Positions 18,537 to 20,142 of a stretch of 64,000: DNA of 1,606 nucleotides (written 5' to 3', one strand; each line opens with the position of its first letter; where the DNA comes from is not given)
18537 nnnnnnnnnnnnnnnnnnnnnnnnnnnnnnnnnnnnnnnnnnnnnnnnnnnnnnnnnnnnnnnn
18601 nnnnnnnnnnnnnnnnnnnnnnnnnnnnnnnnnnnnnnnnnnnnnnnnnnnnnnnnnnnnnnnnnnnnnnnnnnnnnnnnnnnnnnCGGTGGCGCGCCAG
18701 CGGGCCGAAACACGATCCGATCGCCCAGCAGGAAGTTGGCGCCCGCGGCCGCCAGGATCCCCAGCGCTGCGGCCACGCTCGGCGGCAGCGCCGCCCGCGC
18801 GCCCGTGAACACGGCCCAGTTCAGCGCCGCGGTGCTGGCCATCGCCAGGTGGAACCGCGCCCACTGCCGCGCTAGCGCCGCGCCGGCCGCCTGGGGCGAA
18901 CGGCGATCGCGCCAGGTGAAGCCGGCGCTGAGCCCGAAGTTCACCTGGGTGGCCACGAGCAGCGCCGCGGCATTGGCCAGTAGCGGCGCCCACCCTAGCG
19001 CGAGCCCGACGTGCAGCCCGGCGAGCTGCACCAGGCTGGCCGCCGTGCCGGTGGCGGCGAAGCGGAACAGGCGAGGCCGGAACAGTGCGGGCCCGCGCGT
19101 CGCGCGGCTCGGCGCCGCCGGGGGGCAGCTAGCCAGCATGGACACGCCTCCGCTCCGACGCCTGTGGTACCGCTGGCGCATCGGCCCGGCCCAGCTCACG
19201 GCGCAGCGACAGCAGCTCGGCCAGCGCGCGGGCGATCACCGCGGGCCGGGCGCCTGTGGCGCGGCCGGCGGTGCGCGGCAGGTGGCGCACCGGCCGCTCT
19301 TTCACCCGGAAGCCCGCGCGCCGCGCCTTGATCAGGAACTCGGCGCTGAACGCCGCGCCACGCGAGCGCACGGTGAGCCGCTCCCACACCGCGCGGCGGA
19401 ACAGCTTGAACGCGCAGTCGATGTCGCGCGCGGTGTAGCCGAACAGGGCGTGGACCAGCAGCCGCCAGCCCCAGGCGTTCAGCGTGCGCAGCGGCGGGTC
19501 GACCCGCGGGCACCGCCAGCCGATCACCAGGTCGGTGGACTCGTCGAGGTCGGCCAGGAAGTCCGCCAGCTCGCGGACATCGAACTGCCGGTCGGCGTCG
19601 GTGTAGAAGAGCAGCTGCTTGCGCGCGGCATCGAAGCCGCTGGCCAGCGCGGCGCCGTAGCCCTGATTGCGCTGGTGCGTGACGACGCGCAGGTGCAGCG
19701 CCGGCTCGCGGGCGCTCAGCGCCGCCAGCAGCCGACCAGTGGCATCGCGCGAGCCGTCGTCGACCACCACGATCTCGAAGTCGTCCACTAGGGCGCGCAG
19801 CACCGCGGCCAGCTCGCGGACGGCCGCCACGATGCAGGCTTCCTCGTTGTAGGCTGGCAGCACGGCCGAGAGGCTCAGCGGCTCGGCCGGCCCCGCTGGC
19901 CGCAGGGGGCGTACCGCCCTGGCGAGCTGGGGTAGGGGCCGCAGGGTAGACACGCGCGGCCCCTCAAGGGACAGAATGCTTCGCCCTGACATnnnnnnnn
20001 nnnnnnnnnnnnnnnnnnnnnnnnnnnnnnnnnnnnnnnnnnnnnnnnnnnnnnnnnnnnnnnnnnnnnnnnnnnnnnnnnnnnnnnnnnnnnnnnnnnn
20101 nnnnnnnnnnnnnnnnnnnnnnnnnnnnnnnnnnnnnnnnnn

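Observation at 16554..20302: Two-gene complete GtrABC-like glycosylation module: GT2 synthase plus a GtrA-flippase::GT39/ArnT-like transferase fusion, preceded by a zinc-ribbon protein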

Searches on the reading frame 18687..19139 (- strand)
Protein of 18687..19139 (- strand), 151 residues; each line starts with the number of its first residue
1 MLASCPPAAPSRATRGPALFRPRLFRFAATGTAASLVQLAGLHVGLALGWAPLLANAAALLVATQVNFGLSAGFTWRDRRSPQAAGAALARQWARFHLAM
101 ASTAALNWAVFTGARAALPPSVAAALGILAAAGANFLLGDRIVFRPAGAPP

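Call 20: find_homologous_proteins(query=window:18687-19139:-, max_evalue=0.001)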
Query seq(151 aa) (151 aa): 8 proteins with E <= 0.001 among 3476 candidates.
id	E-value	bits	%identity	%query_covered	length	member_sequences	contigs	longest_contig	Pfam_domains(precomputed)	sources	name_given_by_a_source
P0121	3.5e-31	126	57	86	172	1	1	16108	PF04138.21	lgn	-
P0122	2.7e-29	120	58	82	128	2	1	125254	PF04138.21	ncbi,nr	ncbi:MAG TPA: GtrA family protein [Chloroflexota bacterium]|nr:GtrA family protein [Chloroflexota ba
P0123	5.6e-24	103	52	86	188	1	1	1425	PF04138.21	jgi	jgi:putative flippase GtrA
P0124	5.9e-21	93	56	64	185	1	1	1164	PF04138.21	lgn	-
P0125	3.0e-20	91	49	65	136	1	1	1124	PF04138.21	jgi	jgi:putative flippase GtrA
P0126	2.5e-18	85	46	81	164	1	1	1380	PF04138.21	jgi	jgi:putative flippase GtrA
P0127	1.2e-12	66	39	74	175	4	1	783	PF04138.21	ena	-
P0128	2.4e-4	39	39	77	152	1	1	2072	PF04138.21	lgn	-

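Call 21: find_encoding_contigs(protein=P0122, flank=5000, max_places=1)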
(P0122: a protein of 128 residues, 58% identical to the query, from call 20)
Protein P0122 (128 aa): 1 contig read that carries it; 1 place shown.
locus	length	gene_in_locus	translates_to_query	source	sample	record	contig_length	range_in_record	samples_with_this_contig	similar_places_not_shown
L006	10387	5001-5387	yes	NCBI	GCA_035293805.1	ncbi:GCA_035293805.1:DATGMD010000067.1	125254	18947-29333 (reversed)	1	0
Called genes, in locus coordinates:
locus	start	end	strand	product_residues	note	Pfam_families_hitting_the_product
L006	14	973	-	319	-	-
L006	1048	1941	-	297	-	PF00701:DHDPS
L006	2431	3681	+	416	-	PF12704:MacB_PCD, PF02687:FtsX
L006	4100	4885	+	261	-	PF00535:Glycos_transf_2, PF10111:Glyco_tranf_2_2 (weak), PF13641:Glyco_tranf_2_3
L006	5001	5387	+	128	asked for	PF04138:GtrA_DPMS_TM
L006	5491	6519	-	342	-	PF25872:HTH_77, PF08281:Sigma70_r4_2 (weak), PF00196:GerE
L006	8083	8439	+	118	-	-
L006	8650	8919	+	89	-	-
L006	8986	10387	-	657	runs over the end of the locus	PF00873:ACR_tran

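Call 22: find_encoding_contigs(protein=P0121, flank=5000, max_places=1)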
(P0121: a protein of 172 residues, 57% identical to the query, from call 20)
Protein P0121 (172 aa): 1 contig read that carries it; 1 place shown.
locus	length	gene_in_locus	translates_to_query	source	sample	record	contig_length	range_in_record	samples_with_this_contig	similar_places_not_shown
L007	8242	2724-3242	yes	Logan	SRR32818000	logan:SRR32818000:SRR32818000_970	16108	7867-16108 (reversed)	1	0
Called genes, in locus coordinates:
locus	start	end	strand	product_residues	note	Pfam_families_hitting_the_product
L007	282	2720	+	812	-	PF13231:PMT_2, PF24878:YkcB_C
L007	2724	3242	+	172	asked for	PF04138:GtrA_DPMS_TM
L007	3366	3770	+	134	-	-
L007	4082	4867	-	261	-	PF00881:Nitroreductase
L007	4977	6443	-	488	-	PF02624:YcaO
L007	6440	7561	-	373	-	PF00899:ThiF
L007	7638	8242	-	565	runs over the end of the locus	PF20628:Dyp_perox_C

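Call 42: search_protein_representatives(protein=window:18687-19139:-)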
Query: 151 residues. Proteins with E-value up to 0.001 (for the whole library): 526; up to 1e-10: 225; up to 1e-30: 3. The best 150 are listed.
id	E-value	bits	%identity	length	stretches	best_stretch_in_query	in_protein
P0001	9.1e-84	295.1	100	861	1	1-151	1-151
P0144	5.9e-32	127.1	61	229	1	21-146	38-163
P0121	1.1e-31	126.2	54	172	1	9-150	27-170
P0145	5.5e-29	117.5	54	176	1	21-149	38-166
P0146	7.9e-28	113.7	55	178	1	20-148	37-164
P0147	1.2e-27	113.1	55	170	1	23-148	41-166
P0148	2.0e-27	112.4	54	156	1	29-151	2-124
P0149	5.3e-27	111.0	55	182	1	20-147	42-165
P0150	8.0e-27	110.5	54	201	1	6-147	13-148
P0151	1.8e-26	109.3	52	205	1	23-146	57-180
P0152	4.4e-26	108.1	50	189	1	9-147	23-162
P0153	5.5e-26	107.8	50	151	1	6-145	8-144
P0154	7.6e-26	107.3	50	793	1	18-150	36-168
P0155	1.7e-25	106.2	52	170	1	22-147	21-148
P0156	2.3e-25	105.7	51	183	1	22-145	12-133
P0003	6.6e-25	104.3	50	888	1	17-145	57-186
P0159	1.3e-24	103.3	50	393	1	20-148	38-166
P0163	1.5e-23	99.8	46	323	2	20-146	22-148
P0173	4.0e-22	95.2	47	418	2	15-149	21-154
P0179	7.9e-22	94.3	53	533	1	20-149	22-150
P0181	1.3e-21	93.6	50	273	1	21-149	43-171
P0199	7.5e-20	87.9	53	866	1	18-146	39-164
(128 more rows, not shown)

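Call 43: search_protein_families(library=pfam, proteins=[P0154, P0199, P0179, P0159, P0173, P0163, P0181, P0144], max_evalue=0.001)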
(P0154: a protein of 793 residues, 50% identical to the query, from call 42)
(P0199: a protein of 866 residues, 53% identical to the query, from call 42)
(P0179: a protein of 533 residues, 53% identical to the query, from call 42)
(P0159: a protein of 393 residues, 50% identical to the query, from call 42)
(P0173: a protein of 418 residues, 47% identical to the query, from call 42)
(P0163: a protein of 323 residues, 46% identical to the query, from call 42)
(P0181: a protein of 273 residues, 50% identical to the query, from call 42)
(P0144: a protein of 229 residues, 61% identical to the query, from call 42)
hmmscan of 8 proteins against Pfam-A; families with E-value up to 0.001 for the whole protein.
P0154 (793 aa): 3 families
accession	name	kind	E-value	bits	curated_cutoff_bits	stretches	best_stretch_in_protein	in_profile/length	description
PF13231.12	PMT_2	-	1.2e-15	58.6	26.1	1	350-462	22-132/160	Dolichyl-phosphate-mannose-protein mannosyltransferase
PF04138.20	GtrA_DPMS_TM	-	2.9e-14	53.7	26.1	1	44-162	1-117/117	GtrA/DPMS, transmembrane domain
PF02366.24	PMT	-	3.4e-09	37.1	22.7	1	346-458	78-195/245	Dolichyl-phosphate-mannose-protein mannosyltransferase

P0199 (866 aa): 3 families
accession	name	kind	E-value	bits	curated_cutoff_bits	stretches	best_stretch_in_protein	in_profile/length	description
PF13231.12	PMT_2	-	2.2e-38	132.4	26.1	1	288-446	1-160/160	Dolichyl-phosphate-mannose-protein mannosyltransferase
PF24878.1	YkcB_C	-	6.5e-28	96.9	27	1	757-841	1-85/85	Putative mannosyltransferase YkcB-like, C-terminal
PF04138.20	GtrA_DPMS_TM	-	3.6e-18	66.3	26.1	1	43-160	1-117/117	GtrA/DPMS, transmembrane domain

P0179 (533 aa): 2 families
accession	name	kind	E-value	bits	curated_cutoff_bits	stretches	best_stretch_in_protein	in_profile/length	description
PF13231.12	PMT_2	-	1.4e-28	100.6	26.1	1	290-448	1-160/160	Dolichyl-phosphate-mannose-protein mannosyltransferase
PF04138.20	GtrA_DPMS_TM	-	3.7e-16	59.8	26.1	1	28-145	1-117/117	GtrA/DPMS, transmembrane domain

P0159 (393 aa): 1 family
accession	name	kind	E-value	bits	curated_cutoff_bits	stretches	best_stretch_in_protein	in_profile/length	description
PF04138.20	GtrA_DPMS_TM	-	8e-19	68.4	26.1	1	44-162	1-117/117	GtrA/DPMS, transmembrane domain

P0173 (418 aa): 4 families
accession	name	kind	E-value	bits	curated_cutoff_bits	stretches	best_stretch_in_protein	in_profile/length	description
PF13231.12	PMT_2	-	1.7e-33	116.5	26.1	1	261-416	1-155/160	Dolichyl-phosphate-mannose-protein mannosyltransferase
PF04138.20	GtrA_DPMS_TM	-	4.9e-18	65.9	26.1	2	32-149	1-117/117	GtrA/DPMS, transmembrane domain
PF02366.24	PMT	-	4.3e-07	30.2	22.7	1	268-389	67-196/245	Dolichyl-phosphate-mannose-protein mannosyltransferase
PF02516.20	STT3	-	0.00049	20.2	24.5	1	288-411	102-231/405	Oligosaccharyl transferase STT3, N-terminal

P0163 (323 aa): 1 family
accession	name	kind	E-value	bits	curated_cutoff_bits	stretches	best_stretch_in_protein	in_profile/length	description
PF04138.20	GtrA_DPMS_TM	-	9.2e-23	81.1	26.1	2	28-146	1-117/117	GtrA/DPMS, transmembrane domain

P0181 (273 aa): 1 family
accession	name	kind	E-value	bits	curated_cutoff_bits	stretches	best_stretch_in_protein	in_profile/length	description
PF04138.20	GtrA_DPMS_TM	-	2.1e-17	63.8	26.1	1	48-166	1-117/117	GtrA/DPMS, transmembrane domain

P0144 (229 aa): 1 family
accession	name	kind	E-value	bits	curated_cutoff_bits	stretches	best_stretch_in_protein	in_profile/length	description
PF04138.20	GtrA_DPMS_TM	-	1.2e-18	67.8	26.1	2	43-161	1-117/117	GtrA/DPMS, transmembrane domain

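Call 54: find_related_loci(query=A4, collection=genome_contigs, flank=5000)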
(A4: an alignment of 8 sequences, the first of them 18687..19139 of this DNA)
Query A4 (151 aa) in genome_contigs; peptide patterns used: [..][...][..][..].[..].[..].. (x = any residue, [..] = any of these).
21 stretches matched a pattern; 8 encode a relative of the query (tblastn E <= 1e-3); 8 distinct loci.
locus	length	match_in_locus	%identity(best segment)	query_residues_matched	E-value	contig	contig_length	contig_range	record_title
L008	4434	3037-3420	49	23-150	2e-29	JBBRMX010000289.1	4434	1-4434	MAG: Thermomicrobiales bacterium isolate La1_metabat2.083 LA1C_B2.083_k141_3621069L_4434_cov_16.9180, whole genome shotg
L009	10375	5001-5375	48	23-151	4e-28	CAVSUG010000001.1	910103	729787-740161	MAG: uncultured Chloroflexia bacterium isolate MFD09603.bin.2.233 genome assembly, contig: contig_35210, whole genome sh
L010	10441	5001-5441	54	7-145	2e-27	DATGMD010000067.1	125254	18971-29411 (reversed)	MAG TPA_asm: Chloroflexota bacterium isolate SMAG_U9903 k141_261166, whole genome shotgun sequence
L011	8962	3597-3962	50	23-145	5e-22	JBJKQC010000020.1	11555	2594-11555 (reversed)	MAG: Dehalococcoidia bacterium isolate Bin_24 S1Ck127_1516260_flag_1_multi_4.4199_len_11555, whole genome shotgun sequen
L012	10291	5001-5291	49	49-145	2e-20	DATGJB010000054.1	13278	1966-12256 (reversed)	MAG TPA_asm: Chloroflexota bacterium isolate SMAG_U9822 k141_227683, whole genome shotgun sequence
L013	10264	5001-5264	40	55-144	2e-13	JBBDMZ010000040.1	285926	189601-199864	MAG: Dehalococcoidia bacterium isolate LejiaB_67_17 Lejia_B_37_length_285926_cov_10, whole genome shotgun sequence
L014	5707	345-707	41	26-144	3e-12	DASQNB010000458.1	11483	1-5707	MAG TPA_asm: Geodermatophilus sp. isolate SMAG_U10765 k141_250819, whole genome shotgun sequence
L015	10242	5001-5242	49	65-145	6e-12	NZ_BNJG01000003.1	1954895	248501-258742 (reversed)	Ktedonobacter robiniae strain SOSP1-30 sequence3, whole genome shotgun sequence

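Call 69: list_cluster_members(proteins=[P0154, P0199, P0003, P0004, P0179, P0173, P0163, P0002])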
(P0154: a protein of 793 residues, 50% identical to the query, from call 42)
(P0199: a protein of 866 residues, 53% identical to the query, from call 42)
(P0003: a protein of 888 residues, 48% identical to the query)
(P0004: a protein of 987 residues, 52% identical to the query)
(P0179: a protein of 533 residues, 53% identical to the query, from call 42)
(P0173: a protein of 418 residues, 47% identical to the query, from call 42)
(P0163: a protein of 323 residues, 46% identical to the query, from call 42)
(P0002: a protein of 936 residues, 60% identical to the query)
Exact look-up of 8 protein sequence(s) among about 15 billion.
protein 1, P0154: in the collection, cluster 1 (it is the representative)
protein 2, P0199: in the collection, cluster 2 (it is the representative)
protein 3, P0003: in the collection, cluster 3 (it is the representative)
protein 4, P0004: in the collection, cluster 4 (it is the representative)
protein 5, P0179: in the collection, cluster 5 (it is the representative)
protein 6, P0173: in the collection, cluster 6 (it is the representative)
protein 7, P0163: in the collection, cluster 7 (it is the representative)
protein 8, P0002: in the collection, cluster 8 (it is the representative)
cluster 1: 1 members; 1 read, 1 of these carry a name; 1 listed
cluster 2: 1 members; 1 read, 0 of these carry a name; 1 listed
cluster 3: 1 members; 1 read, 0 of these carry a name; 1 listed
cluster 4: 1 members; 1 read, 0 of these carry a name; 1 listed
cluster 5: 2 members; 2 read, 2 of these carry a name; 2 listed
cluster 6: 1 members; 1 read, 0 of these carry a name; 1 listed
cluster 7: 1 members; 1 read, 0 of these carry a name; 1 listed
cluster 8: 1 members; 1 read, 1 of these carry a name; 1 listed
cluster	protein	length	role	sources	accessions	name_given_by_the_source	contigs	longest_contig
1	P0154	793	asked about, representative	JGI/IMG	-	putative flippase GtrA/4-amino-4-deoxy-L-arabinose transferase-like glycosyltransferase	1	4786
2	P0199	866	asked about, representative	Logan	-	-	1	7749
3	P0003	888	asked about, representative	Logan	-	-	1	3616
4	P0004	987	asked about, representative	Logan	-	-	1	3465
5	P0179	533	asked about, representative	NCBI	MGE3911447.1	MAG: glycosyltransferase family 39 protein, partial [Chloroflexota bacterium]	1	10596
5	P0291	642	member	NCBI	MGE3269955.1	MAG: glycosyltransferase family 39 protein, partial [Chloroflexota bacterium]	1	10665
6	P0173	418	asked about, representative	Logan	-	-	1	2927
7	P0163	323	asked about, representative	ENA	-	-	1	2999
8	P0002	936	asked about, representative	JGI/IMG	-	4-amino-4-deoxy-L-arabinose transferase-like glycosyltransferase/putative flippase GtrA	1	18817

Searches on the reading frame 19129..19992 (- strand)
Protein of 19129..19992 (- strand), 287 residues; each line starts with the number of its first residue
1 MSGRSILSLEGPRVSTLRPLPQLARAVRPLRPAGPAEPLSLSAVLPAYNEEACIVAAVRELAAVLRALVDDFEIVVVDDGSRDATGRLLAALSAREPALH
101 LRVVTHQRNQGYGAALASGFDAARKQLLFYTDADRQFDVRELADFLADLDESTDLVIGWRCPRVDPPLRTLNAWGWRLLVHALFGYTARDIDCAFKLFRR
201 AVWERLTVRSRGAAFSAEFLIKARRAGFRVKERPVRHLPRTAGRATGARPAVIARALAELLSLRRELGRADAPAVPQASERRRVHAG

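Call 25: search_solved_structures(query=window:19129-19992:-, max_evalue=0.001)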
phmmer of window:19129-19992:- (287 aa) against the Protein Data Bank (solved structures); distinct sequences matched with E-value up to 0.001: 21.
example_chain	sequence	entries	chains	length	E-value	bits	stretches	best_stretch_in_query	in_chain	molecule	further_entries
9bhc_C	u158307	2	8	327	1.7e-17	67.2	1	40-244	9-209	Undecaprenyl-phosphate 4-deoxy-4-formamido-L-arabinose transferase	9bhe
8vxh_A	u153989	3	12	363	2e-17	67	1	40-244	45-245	Undecaprenyl-phosphate 4-deoxy-4-formamido-L-arabinose transferase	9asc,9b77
9hwj_A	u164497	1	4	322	3.6e-16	62.8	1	40-245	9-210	Undecaprenyl-phosphate 4-deoxy-4-formamido-L-arabinose transferase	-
2z87_A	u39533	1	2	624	1.6e-09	41.1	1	41-137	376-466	Chondroitin synthase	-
2z86_A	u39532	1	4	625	1.6e-09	41.1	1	41-137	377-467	Chondroitin synthase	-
5ekp_C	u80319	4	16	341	7.9e-09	38.8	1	39-161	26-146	Uncharacterized glycosyltransferase sll0501 | Glycosyltransferase sll0501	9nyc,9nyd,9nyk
5eke_A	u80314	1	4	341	8e-09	38.8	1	39-161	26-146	Uncharacterized glycosyltransferase sll0501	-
9nye_A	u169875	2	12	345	8.1e-09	38.7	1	39-161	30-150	Glycosyltransferase sll0501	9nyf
5mlz_A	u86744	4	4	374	1.5e-07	34.6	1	39-223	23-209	Dolichol monophosphate mannose synthase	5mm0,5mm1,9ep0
3bcv_A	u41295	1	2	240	1.5e-06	31.3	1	41-138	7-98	Putative glycosyltransferase protein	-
6p61_A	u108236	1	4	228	3.4e-05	26.8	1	40-136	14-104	Glycosyltransferase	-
4y6n_A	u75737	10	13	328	0.00029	23.8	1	40-134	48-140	Glucosyl-3-phosphoglycerate synthase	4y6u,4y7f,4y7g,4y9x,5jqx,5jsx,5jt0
3e25_A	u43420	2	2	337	0.00031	23.7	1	40-134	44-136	Putative uncharacterized protein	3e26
4ddz_A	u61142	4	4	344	0.00033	23.6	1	40-134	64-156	GLUCOSYL-3-PHOSPHOGLYCERATE SYNTHASE (GpgS) | Glucosyl-3-phosphoglycerate synthase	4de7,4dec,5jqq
7pdo_A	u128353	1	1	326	0.0007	22.6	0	40-134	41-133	Glucosyl-3-phosphoglycerate synthase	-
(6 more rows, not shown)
